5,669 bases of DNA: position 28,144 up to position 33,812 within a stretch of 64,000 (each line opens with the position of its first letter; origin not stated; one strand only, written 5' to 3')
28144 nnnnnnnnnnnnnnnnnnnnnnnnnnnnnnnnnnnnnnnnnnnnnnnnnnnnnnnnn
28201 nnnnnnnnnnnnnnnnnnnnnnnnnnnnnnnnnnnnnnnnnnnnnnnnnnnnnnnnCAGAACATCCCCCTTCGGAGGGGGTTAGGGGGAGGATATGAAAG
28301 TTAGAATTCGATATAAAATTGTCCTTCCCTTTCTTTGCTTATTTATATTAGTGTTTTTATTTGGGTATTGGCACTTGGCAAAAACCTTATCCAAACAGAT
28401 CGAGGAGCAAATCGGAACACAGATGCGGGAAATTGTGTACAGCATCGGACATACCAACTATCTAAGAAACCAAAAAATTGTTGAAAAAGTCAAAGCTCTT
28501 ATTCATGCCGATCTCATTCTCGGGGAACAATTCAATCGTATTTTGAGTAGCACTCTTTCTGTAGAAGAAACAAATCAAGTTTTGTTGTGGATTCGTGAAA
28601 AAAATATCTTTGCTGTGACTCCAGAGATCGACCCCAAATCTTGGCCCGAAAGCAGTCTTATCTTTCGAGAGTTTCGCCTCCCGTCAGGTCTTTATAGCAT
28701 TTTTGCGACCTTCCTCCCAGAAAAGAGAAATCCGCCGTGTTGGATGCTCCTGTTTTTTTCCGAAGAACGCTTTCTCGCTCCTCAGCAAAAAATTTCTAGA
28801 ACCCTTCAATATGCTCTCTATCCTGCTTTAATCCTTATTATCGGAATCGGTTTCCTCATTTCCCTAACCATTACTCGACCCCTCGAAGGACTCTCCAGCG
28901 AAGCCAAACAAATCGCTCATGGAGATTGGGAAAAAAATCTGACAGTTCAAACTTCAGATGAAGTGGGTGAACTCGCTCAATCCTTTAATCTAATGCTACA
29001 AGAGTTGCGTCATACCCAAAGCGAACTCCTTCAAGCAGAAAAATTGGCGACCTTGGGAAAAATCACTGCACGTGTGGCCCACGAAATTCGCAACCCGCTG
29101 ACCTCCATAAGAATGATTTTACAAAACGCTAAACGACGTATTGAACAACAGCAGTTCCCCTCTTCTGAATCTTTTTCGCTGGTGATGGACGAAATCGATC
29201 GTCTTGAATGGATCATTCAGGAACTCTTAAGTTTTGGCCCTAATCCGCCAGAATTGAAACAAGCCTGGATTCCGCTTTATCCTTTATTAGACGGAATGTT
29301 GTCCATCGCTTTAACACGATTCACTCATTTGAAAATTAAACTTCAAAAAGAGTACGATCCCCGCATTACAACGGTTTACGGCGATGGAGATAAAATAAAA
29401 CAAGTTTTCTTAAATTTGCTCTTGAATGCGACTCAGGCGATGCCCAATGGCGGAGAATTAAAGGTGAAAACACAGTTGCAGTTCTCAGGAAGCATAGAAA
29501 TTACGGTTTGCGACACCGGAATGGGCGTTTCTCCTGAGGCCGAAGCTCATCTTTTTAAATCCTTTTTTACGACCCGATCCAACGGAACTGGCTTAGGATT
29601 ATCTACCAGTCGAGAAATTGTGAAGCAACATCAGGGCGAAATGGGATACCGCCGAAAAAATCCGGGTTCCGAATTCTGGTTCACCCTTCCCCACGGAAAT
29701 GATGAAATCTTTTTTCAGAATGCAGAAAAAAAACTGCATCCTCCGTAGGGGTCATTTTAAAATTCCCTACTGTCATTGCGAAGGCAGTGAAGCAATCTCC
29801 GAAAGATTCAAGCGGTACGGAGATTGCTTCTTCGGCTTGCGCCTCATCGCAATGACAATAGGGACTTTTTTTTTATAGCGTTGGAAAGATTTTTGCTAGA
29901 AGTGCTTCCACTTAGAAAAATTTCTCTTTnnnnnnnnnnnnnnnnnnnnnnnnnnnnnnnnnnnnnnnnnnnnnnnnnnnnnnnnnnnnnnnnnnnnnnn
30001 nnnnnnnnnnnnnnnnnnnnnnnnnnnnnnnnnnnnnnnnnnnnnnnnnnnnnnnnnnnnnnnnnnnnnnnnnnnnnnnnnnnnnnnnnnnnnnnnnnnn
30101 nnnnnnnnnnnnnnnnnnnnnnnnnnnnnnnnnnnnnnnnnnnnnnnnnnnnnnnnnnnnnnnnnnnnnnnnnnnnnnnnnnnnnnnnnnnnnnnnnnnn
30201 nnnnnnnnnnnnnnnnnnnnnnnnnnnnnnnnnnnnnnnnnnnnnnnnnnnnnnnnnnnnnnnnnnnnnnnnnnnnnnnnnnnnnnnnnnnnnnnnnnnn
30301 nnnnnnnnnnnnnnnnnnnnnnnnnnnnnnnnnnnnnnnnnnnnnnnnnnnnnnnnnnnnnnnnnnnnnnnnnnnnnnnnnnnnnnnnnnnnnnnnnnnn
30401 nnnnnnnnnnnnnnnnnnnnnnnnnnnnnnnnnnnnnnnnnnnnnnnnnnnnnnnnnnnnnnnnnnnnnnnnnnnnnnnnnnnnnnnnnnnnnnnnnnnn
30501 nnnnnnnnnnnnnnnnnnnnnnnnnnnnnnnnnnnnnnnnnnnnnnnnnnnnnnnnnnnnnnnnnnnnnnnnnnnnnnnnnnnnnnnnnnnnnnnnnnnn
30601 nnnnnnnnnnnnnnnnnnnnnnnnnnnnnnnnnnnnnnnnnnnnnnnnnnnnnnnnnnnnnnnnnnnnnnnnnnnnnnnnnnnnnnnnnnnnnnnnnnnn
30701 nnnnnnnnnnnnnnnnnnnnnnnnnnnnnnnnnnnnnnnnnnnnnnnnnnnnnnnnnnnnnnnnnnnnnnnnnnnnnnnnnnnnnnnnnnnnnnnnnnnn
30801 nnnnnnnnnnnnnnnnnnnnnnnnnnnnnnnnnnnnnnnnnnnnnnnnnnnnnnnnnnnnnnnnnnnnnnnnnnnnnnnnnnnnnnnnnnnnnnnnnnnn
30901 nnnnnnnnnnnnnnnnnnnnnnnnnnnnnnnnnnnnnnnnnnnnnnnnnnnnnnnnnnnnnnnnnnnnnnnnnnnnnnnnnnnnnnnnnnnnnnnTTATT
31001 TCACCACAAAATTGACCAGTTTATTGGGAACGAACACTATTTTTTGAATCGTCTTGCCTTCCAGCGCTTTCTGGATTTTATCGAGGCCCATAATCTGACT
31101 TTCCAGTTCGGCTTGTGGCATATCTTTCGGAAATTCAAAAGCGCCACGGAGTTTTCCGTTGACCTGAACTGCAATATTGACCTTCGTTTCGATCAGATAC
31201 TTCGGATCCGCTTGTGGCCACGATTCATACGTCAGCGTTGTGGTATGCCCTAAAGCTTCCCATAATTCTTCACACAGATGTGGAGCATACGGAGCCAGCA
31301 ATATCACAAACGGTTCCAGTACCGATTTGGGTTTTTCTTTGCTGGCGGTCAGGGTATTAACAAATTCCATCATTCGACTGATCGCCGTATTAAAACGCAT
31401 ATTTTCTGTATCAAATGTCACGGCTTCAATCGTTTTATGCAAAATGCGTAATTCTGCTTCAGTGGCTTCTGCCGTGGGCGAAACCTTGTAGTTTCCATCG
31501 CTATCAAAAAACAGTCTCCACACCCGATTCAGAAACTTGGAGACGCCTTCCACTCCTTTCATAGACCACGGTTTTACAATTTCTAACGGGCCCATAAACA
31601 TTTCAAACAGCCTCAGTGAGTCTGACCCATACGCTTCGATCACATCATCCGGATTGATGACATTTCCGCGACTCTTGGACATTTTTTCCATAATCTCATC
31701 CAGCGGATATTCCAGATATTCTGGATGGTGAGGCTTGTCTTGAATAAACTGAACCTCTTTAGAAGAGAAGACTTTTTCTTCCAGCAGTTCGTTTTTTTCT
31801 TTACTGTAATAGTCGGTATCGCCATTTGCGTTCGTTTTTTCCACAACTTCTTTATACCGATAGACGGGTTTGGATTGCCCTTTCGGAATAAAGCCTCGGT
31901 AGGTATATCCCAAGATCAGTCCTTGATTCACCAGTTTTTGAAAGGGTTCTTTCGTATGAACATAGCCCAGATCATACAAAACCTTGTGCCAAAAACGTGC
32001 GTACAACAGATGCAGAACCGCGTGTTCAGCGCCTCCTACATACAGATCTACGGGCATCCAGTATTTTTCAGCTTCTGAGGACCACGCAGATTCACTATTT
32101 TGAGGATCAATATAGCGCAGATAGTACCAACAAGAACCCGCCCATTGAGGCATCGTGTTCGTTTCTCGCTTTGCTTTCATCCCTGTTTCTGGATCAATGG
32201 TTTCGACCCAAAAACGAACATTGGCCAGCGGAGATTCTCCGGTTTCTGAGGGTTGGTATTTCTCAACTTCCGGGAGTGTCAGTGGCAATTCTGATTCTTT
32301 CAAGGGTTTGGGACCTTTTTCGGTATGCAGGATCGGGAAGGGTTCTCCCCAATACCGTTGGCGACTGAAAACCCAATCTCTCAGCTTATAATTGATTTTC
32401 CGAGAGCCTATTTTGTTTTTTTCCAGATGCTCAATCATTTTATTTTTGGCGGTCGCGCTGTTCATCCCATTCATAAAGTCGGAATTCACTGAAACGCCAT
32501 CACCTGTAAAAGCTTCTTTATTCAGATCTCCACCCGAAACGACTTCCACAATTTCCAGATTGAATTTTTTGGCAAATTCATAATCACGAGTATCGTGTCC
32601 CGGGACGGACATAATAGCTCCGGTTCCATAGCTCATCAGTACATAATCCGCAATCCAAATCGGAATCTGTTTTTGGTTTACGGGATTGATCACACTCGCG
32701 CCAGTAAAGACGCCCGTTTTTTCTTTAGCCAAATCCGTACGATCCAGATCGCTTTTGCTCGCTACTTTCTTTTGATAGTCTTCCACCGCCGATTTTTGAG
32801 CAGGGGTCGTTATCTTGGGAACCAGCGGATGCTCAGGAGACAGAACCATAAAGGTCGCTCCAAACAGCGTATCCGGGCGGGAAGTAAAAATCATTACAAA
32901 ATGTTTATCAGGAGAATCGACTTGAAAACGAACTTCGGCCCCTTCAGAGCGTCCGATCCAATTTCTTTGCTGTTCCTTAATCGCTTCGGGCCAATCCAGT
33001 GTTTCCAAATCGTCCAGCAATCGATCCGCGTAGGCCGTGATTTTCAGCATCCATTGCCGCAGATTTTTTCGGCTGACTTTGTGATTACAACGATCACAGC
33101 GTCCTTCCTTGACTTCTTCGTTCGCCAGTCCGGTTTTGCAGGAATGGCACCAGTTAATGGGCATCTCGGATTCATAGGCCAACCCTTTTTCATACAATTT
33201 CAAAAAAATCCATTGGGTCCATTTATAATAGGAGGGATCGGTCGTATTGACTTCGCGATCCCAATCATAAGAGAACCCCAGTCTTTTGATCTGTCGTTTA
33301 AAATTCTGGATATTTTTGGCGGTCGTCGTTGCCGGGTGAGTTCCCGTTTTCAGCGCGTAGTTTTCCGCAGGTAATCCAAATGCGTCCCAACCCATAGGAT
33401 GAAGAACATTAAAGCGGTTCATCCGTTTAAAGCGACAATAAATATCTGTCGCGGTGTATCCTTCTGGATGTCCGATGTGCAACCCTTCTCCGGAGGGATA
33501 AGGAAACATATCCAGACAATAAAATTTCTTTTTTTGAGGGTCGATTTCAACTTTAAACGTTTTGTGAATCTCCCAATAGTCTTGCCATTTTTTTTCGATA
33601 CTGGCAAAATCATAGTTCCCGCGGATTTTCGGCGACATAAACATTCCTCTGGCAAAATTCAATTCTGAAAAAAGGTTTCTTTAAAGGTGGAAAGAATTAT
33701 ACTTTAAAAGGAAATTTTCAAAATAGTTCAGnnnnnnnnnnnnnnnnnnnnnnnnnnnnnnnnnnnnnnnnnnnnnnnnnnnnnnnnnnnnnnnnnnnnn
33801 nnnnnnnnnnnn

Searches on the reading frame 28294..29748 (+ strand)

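Call 69: search_protein_families(library=pfam, proteins=[window:28294-29748:+], max_evalue=0.00001)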
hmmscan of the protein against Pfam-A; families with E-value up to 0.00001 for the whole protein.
window:28294-29748:+ (484 aa): 3 families
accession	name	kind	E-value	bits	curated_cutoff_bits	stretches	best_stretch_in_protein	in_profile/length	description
PF02518.31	HATPase_c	-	8.2e-22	78.2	26.4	1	363-467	1-109/111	Histidine kinase-, DNA gyrase B-, and HSP90-like ATPase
PF00672.30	HAMP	-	3.1e-15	56.7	25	1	188-239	1-52/53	HAMP domain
PF00512.31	HisKA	-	1.4e-09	38.3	26.9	1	255-314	3-60/66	His Kinase A (phospho-acceptor) domain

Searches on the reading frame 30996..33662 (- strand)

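Call 70: search_protein_families(library=pfam, proteins=[window:30996-33662:-], max_evalue=0.00001)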
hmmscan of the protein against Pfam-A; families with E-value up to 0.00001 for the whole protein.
window:30996-33662:- (888 aa): 4 families
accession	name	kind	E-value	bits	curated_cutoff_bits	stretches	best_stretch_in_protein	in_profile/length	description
PF13603.12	tRNA-synt_1_2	-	1.1e-65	221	25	1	233-414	1-185/185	Leucyl-tRNA synthetase, editing domain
PF00133.28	tRNA-synt_1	-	3.3e-42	145.2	22.7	2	25-236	1-225/414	tRNA synthetases class I (I, L, M and V)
PF09334.17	tRNA-synt_1g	-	1.4e-27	96.9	20.1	1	53-198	7-148/391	tRNA synthetases class I (M)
PF08264.19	Anticodon_1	-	6.4e-22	78.5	25.1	1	738-849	5-143/148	Anticodon-binding domain of tRNA ligase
